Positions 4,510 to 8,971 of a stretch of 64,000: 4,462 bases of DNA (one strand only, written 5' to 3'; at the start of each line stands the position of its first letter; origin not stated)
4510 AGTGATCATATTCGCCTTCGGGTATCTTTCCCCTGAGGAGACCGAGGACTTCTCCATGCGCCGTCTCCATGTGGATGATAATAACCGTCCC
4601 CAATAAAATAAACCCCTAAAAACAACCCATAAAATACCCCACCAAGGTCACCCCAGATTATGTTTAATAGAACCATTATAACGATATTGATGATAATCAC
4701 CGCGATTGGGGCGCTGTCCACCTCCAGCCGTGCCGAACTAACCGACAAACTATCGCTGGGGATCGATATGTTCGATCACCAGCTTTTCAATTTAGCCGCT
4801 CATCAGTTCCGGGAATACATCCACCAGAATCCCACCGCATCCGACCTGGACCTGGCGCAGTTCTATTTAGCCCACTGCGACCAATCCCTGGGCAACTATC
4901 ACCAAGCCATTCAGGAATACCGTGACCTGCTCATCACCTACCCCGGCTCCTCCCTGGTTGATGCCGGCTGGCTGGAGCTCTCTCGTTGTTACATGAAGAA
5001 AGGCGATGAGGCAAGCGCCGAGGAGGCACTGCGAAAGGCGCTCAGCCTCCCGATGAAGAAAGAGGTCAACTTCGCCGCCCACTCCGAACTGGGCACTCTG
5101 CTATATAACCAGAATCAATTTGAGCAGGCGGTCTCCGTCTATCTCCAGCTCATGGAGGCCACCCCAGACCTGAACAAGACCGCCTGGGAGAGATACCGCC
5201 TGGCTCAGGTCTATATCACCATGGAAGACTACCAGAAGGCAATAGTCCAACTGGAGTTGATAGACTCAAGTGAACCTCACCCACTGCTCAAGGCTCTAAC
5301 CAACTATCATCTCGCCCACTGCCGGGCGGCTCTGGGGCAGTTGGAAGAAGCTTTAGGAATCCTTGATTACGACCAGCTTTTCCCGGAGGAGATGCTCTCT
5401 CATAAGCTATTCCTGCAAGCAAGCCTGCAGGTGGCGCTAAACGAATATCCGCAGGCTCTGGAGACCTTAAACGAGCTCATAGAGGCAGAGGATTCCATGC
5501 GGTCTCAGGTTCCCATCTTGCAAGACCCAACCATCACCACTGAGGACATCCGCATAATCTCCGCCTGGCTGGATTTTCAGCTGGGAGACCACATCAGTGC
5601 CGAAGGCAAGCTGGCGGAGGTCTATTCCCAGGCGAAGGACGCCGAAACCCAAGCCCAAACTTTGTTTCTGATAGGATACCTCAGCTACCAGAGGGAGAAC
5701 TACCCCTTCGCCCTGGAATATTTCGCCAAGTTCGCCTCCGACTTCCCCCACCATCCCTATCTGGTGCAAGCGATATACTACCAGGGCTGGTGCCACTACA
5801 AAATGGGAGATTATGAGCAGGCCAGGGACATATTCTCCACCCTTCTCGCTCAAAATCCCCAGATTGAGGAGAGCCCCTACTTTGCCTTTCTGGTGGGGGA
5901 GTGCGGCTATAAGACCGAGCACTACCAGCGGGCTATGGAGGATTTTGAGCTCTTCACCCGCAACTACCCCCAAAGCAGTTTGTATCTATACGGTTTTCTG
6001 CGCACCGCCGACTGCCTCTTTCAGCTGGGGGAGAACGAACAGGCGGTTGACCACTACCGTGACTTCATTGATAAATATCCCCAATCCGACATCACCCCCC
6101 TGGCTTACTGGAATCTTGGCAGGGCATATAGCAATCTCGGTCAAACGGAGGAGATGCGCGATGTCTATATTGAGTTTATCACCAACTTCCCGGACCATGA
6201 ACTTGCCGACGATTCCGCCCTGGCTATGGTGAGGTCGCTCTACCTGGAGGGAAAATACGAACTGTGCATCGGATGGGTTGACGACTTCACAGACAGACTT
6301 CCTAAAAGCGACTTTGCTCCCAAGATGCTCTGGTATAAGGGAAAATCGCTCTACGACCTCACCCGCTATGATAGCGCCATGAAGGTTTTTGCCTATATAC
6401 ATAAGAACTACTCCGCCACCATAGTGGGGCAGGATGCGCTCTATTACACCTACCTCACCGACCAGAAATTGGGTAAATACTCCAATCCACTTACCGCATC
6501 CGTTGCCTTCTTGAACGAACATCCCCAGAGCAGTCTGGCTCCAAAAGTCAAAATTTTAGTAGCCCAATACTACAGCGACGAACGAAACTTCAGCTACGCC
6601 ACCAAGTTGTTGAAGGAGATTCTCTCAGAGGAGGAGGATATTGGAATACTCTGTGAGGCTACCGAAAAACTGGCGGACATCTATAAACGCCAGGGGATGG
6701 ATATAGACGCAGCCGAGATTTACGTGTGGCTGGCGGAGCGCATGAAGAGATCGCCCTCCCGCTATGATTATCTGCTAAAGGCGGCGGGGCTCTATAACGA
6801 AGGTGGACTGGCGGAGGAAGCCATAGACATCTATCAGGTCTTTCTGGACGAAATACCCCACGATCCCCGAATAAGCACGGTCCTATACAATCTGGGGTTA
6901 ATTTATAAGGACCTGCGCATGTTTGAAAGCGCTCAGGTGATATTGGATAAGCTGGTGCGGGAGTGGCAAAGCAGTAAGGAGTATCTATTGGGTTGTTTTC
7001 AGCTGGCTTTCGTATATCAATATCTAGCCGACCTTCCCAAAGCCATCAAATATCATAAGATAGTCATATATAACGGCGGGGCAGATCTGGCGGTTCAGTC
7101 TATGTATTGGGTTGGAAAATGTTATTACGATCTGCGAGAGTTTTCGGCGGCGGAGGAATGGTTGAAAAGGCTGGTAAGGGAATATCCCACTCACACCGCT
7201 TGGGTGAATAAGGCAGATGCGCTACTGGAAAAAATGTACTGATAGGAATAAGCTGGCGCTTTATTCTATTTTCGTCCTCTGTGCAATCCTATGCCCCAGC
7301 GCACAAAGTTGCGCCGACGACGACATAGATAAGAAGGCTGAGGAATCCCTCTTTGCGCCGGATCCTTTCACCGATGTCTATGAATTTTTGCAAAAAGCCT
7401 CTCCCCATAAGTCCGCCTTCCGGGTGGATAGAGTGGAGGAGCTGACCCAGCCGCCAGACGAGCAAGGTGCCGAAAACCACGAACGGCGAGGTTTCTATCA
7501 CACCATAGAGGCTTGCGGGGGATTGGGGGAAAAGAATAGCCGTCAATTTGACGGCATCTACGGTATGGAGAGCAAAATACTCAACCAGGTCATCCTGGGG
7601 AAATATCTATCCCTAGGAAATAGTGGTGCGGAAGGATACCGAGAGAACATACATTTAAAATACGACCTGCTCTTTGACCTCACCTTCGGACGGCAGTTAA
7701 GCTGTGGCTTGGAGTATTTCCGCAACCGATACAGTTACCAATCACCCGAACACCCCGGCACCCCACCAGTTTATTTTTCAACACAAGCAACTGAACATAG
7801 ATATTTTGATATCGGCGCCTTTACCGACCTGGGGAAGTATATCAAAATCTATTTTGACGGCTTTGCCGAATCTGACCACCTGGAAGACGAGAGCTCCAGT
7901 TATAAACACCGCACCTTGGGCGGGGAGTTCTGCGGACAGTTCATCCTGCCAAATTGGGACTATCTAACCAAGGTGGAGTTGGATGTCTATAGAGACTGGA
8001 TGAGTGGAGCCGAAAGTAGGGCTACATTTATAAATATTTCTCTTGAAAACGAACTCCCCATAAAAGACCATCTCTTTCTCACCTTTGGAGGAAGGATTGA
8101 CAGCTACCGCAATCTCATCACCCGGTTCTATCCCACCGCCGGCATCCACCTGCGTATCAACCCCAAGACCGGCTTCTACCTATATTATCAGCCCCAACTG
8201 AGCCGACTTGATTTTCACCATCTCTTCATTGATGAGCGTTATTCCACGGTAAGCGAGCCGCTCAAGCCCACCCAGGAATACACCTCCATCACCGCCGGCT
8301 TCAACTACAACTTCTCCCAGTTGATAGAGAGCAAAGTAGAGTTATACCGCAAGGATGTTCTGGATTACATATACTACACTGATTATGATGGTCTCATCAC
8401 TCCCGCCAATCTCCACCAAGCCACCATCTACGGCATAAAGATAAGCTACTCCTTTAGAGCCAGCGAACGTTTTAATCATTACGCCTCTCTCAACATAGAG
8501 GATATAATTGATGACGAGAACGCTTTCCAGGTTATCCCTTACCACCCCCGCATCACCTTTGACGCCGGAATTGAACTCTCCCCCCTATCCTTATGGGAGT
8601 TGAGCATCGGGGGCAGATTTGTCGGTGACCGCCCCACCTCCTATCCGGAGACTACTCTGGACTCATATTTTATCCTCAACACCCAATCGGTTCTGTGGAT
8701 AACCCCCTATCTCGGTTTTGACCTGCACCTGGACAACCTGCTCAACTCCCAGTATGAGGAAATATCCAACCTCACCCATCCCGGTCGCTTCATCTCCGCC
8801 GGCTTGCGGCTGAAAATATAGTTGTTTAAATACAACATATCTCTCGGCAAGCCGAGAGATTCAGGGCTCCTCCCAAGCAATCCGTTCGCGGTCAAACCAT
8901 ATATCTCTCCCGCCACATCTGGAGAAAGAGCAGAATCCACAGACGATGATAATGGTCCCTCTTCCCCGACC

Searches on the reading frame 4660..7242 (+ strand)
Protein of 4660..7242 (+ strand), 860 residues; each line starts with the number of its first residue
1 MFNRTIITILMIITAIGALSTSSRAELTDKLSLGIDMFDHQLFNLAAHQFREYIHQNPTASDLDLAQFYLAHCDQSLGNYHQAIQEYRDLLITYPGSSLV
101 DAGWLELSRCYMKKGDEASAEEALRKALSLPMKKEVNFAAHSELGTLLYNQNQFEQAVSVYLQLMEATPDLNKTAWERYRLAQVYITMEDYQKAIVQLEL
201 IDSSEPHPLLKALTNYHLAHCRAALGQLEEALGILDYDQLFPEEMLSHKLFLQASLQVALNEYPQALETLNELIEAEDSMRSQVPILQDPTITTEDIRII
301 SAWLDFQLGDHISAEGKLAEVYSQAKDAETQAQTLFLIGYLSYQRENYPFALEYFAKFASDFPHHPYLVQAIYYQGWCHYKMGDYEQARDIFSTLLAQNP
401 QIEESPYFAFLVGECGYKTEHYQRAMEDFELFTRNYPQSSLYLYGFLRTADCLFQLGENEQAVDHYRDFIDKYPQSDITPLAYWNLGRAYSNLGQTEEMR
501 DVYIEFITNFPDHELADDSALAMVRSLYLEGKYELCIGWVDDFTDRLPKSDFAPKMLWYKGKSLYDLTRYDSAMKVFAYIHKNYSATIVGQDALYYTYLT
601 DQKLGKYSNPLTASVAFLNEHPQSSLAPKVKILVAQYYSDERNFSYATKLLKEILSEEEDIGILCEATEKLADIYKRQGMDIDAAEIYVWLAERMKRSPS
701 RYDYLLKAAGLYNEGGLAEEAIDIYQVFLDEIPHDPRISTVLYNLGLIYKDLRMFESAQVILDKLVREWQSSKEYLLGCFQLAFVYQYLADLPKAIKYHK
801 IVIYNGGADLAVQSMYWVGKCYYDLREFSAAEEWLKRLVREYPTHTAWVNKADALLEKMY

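Call 6: search_protein_families(library=pfam, proteins=[window:4660-7242:+], max_evalue=0.0001)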
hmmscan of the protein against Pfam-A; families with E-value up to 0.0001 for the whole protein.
window:4660-7242:+ (860 aa): 23 families
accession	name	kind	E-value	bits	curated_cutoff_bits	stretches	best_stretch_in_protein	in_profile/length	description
PF13174.12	TPR_6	-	8.7e-51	167.6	26.3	2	370-401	1-32/33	Tetratricopeptide repeat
PF07719.23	TPR_2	-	2.4e-39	130.6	27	1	370-401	2-33/34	Tetratricopeptide repeat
PF13432.12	TPR_16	-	3.3e-32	111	32.7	1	379-439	7-64/65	Tetratricopeptide repeat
PF13428.12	TPR_14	-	3.3e-30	101.9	23.5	0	816-853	5-43/44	Tetratricopeptide repeat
PF14559.12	TPR_19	-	7.6e-28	97.1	25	0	347-401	6-57/68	Tetratricopeptide repeat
PF13181.12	TPR_8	-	1.9e-27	93.5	25.7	0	104-130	4-30/34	Tetratricopeptide repeat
PF13424.12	TPR_12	-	3.3e-23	82.1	30.1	0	332-394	3-70/77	Tetratricopeptide repeat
PF12895.13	ANAPC3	-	4.8e-23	81.7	27.2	0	402-467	19-80/82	Anaphase-promoting complex, cyclosome, subunit 3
PF00515.34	TPR_1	-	1.3e-22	79.1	27.8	0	370-401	2-33/34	Tetratricopeptide repeat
PF13525.12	YfiO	-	3.4e-15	56.8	25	1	330-417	3-90/203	Outer membrane lipoprotein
PF09976.15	TPR_21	-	3.5e-15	56.7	25.5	0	82-159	57-134/193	Tetratricopeptide repeat-like domain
PF13176.12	TPR_7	-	1e-14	53.7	27.9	0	140-172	1-33/36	Tetratricopeptide repeat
PF24575.1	TPR_Slam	-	3.2e-10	40.8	35.2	0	59-100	42-83/104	Surface lipoprotein assembly modifier, N-terminal TPR repeats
PF13431.12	TPR_17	-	1.5e-09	37.8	24.4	0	466-499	2-32/34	Tetratricopeptide repeat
PF23914.1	TPR_CcmH_CycH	-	3.4e-09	37.2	42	1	102-200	51-146/158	Cytochrome c-type biogenesis protein H TPR domain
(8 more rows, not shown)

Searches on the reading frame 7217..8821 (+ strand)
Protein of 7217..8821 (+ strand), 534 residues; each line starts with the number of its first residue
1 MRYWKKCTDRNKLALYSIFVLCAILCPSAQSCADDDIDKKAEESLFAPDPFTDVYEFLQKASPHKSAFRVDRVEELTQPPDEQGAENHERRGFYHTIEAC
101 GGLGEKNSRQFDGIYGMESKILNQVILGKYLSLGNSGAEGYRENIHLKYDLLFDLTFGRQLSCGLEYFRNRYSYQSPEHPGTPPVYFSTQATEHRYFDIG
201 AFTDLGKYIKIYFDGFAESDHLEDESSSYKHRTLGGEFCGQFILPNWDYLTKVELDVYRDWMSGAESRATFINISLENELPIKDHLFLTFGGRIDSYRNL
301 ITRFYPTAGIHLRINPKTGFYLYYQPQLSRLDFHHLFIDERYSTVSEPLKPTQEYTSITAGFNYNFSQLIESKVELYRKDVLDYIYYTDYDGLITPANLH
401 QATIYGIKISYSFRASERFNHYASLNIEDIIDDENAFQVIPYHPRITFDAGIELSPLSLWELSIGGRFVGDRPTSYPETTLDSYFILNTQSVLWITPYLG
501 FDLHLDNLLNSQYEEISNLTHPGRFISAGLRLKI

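Call 6: search_protein_families(library=pfam, proteins=[window:7217-8821:+], max_evalue=0.0001)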
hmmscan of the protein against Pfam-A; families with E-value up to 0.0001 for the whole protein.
window:7217-8821:+ (534 aa): 1 family
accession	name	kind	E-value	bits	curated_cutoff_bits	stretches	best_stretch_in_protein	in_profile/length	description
PF00593.30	TonB_dep_Rec_b-barrel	-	4.5e-11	43.7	27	1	139-490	59-418/436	TonB dependent receptor-like, beta-barrel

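Call 94: search_solved_structures(query=window:7217-8821:+, max_evalue=1)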
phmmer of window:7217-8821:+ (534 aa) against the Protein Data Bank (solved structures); distinct sequences matched with E-value up to 1: 0.
